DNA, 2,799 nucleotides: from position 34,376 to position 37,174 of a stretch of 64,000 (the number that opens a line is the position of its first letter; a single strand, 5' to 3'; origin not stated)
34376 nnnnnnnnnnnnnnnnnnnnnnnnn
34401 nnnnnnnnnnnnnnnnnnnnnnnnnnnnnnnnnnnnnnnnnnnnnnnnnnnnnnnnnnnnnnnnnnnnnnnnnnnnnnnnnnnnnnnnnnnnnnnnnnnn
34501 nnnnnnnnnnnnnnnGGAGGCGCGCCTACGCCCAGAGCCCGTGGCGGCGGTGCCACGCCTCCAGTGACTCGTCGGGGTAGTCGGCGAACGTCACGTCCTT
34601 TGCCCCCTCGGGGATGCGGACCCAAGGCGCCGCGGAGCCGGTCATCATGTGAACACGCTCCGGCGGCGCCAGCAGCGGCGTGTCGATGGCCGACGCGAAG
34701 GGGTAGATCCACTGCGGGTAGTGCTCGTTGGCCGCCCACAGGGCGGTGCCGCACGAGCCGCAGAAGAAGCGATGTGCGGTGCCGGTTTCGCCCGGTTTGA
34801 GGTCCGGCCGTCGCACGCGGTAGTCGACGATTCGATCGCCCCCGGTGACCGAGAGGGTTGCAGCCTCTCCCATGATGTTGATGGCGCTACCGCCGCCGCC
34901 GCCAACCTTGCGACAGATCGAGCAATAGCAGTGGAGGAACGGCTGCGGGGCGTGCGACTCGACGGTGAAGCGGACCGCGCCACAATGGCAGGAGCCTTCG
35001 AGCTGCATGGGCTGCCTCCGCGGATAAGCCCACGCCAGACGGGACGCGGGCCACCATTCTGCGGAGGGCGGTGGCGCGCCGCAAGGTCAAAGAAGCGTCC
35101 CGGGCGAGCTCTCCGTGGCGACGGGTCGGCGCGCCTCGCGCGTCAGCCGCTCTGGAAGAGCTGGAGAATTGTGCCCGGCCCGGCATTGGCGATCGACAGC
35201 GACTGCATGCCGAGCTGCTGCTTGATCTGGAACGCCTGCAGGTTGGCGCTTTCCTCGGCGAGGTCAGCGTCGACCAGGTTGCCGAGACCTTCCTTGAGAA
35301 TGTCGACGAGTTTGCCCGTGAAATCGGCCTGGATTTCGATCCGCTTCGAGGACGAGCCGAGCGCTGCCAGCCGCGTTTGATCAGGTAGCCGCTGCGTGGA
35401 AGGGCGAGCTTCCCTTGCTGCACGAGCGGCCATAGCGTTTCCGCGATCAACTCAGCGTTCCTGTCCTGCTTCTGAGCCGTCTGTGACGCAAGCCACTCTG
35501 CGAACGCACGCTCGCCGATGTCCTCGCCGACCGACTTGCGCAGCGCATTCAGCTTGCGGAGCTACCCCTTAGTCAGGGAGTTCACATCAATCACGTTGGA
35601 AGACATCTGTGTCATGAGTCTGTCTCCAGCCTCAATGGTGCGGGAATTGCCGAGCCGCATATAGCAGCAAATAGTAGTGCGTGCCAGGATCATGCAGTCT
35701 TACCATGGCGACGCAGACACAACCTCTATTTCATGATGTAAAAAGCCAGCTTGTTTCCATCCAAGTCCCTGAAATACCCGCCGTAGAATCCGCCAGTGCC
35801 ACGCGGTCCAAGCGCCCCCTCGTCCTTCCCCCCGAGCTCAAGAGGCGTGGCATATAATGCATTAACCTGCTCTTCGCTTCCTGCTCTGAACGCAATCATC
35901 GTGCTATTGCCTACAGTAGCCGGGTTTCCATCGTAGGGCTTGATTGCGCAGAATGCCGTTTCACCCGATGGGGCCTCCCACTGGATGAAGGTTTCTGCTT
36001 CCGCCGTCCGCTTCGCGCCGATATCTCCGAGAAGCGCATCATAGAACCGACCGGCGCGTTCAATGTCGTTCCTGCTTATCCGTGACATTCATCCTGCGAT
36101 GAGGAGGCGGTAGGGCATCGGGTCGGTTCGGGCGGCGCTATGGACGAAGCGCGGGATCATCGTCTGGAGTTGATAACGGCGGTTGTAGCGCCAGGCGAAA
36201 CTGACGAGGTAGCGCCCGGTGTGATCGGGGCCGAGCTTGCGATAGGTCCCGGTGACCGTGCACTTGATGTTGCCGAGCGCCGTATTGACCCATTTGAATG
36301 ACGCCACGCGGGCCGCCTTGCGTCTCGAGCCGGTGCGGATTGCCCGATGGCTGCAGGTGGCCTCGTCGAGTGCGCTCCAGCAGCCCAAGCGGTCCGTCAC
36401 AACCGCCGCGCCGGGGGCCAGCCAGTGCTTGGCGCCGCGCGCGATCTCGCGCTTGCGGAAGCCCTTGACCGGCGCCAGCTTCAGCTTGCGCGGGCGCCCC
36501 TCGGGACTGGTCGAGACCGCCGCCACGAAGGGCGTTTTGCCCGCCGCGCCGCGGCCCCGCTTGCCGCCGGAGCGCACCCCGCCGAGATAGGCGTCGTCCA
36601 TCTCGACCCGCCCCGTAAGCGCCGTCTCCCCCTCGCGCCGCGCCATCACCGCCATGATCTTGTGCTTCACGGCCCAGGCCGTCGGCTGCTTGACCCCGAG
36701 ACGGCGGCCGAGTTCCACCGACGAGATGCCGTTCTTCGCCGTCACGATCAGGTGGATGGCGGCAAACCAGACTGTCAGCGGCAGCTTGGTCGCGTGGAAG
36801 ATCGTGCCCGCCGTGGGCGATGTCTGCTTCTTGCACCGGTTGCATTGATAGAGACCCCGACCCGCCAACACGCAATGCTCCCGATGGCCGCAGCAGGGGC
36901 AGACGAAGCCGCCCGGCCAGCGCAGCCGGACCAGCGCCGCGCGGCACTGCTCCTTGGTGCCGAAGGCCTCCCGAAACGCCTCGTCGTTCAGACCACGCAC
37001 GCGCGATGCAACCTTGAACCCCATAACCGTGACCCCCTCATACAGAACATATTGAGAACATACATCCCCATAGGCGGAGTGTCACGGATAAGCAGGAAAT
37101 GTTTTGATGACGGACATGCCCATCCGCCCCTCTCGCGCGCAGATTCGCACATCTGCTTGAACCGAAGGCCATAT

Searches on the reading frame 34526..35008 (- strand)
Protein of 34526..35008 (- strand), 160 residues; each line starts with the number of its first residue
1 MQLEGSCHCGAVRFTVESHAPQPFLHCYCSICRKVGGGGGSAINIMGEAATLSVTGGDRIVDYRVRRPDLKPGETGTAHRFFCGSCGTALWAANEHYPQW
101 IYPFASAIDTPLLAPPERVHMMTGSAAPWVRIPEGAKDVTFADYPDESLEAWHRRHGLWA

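Call 8: search_protein_families(library=pfam, proteins=[window:34526-35008:-], max_evalue=0.01)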
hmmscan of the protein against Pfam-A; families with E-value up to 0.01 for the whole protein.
window:34526-35008:- (160 aa): 1 family
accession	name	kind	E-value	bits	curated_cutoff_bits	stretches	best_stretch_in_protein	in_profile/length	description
PF04828.22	GFA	-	1.1e-16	61.4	24.3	1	3-113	2-104/115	Glutathione-dependent formaldehyde-activating enzyme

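Call 84: find_encoding_contigs(protein=window:34526-35008:-, flank=10000, max_places=10)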
Protein window:34526-35008:- (160 aa): no gene with exactly this product is on record in the collection.

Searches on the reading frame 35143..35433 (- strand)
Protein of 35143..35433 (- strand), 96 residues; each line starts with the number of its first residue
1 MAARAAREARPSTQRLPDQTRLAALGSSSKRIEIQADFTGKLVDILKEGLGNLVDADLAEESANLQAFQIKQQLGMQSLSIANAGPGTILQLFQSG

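Call 17: search_protein_families(library=pfam, proteins=[window:35143-35433:-], max_evalue=0.001)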
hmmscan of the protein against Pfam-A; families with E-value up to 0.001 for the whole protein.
window:35143-35433:- (96 aa): 1 family
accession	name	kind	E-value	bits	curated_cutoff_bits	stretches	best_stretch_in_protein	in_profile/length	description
PF00700.27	Flagellin_C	-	6.4e-14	52.5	23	1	23-93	16-86/86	Bacterial flagellin C-terminal helical region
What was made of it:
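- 35143..35371 (-): Stump of the flagellin gene (C-terminal part). This is the left breakpoint of the strain-specific region. Pfam Flagellin_C E=6e-14 (call 17).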

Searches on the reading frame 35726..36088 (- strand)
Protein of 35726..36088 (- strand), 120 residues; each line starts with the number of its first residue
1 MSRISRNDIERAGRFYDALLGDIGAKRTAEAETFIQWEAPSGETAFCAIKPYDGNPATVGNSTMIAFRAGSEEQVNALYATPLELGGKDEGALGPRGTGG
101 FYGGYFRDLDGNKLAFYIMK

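Call 8: search_protein_families(library=pfam, proteins=[window:35726-36088:-], max_evalue=0.01)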
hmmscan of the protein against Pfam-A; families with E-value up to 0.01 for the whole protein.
window:35726-36088:- (120 aa): 1 family
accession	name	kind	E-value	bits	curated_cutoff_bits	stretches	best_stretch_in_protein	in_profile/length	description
PF00903.31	Glyoxalase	-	6.1e-06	27.1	20.6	1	5-116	8-121/121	Glyoxalase/Bleomycin resistance protein/Dioxygenase superfamily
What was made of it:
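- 35718..36068 (-): VOC/glyoxalase gene copy. Its 5' end is replaced by the IS1595 inverted repeat. Pfam Glyoxalase (call 8).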

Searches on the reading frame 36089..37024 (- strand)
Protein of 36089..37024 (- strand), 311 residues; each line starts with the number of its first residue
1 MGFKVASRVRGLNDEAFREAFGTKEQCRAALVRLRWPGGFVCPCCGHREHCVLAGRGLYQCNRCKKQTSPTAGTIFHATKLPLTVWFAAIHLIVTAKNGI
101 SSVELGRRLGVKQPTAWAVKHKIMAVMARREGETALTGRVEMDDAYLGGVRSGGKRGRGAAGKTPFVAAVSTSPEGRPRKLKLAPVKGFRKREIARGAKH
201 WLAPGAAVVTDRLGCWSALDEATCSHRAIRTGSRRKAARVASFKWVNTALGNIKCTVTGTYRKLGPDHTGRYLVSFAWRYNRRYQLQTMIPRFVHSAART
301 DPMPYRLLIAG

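Call 7: search_protein_families(library=pfam, proteins=[window:36089-37024:-], max_evalue=0.01)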
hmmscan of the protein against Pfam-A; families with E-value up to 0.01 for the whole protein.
window:36089-37024:- (311 aa): 2 families
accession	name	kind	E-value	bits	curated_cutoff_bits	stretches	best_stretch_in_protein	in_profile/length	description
PF12762.13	DDE_Tnp_IS1595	-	9e-31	107.4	27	1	136-281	2-153/153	ISXO2-like transposase domain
PF12760.12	Zn_ribbon_IS1595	-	1e-15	57.8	25.4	1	23-67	2-46/46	Transposase zinc-ribbon domain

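Call 10: search_protein_families(library=ncbifam, proteins=[window:36089-37024:-], max_evalue=0.01)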
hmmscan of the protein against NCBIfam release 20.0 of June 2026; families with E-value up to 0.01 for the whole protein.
window:36089-37024:- (311 aa): 1 family
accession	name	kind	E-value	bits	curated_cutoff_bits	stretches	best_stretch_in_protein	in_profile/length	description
NF033547.1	transpos_IS1595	equivalog_domain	2.2e-50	171.5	75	1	78-283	1-215/215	IS1595 family transposase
